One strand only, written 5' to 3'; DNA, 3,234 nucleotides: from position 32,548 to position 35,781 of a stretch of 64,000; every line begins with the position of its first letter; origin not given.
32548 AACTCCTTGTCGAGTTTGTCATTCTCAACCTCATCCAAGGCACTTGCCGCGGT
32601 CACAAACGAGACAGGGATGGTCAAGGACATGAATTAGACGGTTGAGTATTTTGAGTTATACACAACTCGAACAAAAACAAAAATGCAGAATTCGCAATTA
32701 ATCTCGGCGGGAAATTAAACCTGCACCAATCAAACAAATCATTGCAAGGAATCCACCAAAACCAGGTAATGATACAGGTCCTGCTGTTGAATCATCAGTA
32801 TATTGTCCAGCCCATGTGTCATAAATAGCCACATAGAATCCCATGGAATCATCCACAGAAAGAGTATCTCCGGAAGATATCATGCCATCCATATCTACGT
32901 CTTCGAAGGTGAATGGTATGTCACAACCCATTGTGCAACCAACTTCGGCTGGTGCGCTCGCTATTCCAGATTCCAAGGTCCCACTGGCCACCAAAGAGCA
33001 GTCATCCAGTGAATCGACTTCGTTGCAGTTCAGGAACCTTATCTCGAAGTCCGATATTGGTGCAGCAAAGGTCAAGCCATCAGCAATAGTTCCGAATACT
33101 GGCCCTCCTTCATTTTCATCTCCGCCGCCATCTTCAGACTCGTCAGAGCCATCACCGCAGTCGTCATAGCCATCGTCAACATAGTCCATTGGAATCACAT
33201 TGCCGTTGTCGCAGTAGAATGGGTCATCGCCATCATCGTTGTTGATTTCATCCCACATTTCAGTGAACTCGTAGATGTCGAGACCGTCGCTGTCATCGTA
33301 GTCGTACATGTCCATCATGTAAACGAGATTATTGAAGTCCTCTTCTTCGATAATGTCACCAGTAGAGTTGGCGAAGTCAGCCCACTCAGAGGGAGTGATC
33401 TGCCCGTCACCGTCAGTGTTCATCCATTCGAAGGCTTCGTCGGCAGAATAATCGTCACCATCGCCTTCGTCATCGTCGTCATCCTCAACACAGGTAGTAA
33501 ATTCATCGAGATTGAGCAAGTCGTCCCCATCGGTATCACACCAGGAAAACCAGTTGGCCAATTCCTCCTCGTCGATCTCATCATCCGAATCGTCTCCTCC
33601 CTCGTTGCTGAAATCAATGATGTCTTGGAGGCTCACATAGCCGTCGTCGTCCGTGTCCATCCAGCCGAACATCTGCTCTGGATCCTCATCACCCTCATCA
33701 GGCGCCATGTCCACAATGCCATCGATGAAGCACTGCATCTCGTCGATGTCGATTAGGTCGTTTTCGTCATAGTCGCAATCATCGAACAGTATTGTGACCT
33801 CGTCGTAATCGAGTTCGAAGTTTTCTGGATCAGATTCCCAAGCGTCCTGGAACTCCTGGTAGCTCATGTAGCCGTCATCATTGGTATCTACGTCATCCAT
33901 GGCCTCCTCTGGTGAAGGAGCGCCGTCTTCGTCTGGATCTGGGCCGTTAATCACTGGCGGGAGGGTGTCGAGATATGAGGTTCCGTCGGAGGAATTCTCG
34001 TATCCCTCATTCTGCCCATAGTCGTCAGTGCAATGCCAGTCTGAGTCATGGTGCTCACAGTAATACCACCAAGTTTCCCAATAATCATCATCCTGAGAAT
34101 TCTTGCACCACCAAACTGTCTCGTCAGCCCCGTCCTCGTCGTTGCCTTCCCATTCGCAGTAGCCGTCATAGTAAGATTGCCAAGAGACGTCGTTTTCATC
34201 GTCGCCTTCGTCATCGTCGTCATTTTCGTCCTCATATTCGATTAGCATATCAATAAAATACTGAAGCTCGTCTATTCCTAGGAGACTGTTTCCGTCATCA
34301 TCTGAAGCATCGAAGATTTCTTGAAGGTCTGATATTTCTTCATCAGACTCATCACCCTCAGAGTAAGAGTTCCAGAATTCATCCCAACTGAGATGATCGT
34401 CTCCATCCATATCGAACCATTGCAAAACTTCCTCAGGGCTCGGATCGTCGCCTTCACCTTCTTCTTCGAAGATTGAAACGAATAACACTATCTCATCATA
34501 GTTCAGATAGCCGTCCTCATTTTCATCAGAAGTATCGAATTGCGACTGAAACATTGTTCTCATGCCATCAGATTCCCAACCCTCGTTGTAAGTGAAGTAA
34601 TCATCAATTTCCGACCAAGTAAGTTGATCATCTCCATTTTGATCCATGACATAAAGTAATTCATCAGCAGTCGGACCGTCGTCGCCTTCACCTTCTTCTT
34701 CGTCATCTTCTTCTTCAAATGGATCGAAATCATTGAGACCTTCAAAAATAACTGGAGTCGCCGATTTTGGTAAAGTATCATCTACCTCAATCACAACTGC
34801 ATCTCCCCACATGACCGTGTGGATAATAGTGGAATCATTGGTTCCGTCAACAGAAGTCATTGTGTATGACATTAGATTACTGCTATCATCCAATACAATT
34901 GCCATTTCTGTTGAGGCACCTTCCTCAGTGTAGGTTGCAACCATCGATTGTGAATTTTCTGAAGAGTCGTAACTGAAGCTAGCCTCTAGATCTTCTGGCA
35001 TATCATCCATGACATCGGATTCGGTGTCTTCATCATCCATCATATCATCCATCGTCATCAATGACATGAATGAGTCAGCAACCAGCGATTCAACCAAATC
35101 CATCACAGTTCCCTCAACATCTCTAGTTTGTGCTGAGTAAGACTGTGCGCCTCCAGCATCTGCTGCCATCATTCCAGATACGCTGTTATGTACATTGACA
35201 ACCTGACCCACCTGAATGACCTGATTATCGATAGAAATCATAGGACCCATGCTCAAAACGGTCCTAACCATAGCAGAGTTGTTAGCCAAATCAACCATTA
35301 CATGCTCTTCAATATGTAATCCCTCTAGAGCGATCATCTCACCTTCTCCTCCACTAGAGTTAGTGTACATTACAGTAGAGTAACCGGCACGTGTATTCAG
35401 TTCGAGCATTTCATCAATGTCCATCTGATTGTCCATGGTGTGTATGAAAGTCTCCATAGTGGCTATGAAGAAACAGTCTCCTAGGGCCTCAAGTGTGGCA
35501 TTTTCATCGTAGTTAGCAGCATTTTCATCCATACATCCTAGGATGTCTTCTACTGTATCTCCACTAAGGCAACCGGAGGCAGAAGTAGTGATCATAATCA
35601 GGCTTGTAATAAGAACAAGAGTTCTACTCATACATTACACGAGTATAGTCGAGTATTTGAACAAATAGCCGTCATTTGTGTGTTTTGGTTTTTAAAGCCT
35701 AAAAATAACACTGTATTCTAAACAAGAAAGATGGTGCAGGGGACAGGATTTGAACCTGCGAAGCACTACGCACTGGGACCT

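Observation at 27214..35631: Candidate novel cell-surface module: a 977-aa hyper-acidic multi-EF-hand protein with a PGF-CTERM anchor, a 694-aa unknown membrane protein and a MacB-type ABC transporter, all on one strand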

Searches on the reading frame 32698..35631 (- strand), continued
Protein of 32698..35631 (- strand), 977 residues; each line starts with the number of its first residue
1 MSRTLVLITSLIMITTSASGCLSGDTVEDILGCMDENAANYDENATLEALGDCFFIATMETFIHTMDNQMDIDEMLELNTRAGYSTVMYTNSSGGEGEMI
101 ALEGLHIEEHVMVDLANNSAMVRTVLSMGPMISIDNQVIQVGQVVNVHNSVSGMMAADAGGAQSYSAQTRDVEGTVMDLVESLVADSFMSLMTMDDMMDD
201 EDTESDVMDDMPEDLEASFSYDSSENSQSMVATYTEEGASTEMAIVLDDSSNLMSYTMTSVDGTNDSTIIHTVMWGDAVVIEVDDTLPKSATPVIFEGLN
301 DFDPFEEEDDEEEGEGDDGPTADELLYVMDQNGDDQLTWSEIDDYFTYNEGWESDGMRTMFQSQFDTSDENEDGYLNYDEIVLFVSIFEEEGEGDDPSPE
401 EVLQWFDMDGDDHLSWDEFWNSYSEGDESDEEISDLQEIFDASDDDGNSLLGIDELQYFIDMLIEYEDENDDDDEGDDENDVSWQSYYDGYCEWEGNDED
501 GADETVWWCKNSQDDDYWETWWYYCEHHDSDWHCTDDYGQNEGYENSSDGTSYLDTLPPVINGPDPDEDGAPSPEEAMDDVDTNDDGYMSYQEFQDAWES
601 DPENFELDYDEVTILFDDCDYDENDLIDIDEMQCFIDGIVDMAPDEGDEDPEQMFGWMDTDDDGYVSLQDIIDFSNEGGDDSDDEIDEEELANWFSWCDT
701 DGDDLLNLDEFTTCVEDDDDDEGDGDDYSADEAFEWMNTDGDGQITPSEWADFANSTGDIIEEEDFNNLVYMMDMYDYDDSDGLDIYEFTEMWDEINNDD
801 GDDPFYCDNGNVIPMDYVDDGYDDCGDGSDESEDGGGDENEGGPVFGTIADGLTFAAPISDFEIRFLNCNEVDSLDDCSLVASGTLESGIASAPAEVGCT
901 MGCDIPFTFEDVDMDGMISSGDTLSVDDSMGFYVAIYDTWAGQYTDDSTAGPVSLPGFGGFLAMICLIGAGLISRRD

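Call 67: find_encoding_contigs(protein=P0127, flank=7000, max_places=1)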
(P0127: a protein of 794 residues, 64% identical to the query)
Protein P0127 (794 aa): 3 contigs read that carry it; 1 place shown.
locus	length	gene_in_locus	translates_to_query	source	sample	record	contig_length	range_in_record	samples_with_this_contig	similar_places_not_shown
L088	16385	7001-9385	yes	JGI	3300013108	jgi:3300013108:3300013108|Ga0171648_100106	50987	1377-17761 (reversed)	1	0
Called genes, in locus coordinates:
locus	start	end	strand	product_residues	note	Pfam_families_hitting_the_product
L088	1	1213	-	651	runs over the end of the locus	-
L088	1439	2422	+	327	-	PF12974:Phosphonate-bd, PF00405:Transferrin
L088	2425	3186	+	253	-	PF00005:ABC_tran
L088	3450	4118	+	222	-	PF00528:BPD_transp_1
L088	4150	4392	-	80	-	-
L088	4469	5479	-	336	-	PF01210:NAD_Gly3P_dh_N, PF03446:NAD_binding_2 (weak), PF03807:F420_oxidored (faint), PF07479:NAD_Gly3P_dh_C, PF20618:GPD_NAD_C_bact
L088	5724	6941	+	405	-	PF04389:Peptidase_M28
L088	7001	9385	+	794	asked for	PF13499:EF-hand_7 (faint), PF00036:EF-hand_1 (weak), PF13405:EF-hand_6 (faint)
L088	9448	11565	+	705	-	PF06695:Sm_multidrug_ex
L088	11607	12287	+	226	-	PF00005:ABC_tran, PF13304:AAA_21 (faint)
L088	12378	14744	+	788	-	PF02687:FtsX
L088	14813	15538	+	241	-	PF03372:Exo_endo_phos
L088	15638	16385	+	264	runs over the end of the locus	PF01791:DeoC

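Call 75: search_protein_families(library=padloc, proteins=[window:32698-35631:-], max_evalue=0.001)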
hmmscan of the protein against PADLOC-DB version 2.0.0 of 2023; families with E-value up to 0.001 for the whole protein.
window:32698-35631:- (977 aa): 0 families

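Call 76: search_protein_families(library=phrogs, proteins=[window:32698-35631:-], max_evalue=0.001)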
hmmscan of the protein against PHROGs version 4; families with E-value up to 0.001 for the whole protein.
window:32698-35631:- (977 aa): 0 families

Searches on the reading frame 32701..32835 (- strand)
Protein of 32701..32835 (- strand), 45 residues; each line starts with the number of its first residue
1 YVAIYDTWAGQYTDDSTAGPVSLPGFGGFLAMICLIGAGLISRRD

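Call 15: search_protein_families(library=ncbifam, proteins=[window:32701-32820:-], max_evalue=10)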
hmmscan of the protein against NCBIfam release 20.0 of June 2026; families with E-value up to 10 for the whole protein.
seq(40 aa): 2 families
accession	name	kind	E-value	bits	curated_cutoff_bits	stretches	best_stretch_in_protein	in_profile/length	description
TIGR04216.1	halo_surf_glyco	exception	0.051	11.8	400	1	7-39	751-782/784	HVO_2072 family ArtA-dependent S-layer glycoprotein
TIGR04126.1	PGF_CTERM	domain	0.095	12.4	24.5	1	17-39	4-26/28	PGF-CTERM sorting domain-containing protein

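Call 88: search_protein_families(library=ncbifam, proteins=[window:32701-32835:-], max_evalue=10)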
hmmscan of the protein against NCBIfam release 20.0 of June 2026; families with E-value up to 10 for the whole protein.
seq(45 aa): 2 families
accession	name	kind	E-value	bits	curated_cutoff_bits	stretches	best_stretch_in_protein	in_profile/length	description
TIGR04216.1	halo_surf_glyco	exception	0.058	11.6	400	1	11-44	750-782/784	HVO_2072 family ArtA-dependent S-layer glycoprotein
TIGR04126.1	PGF_CTERM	domain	0.14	11.8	24.5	1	22-44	4-26/28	PGF-CTERM sorting domain-containing protein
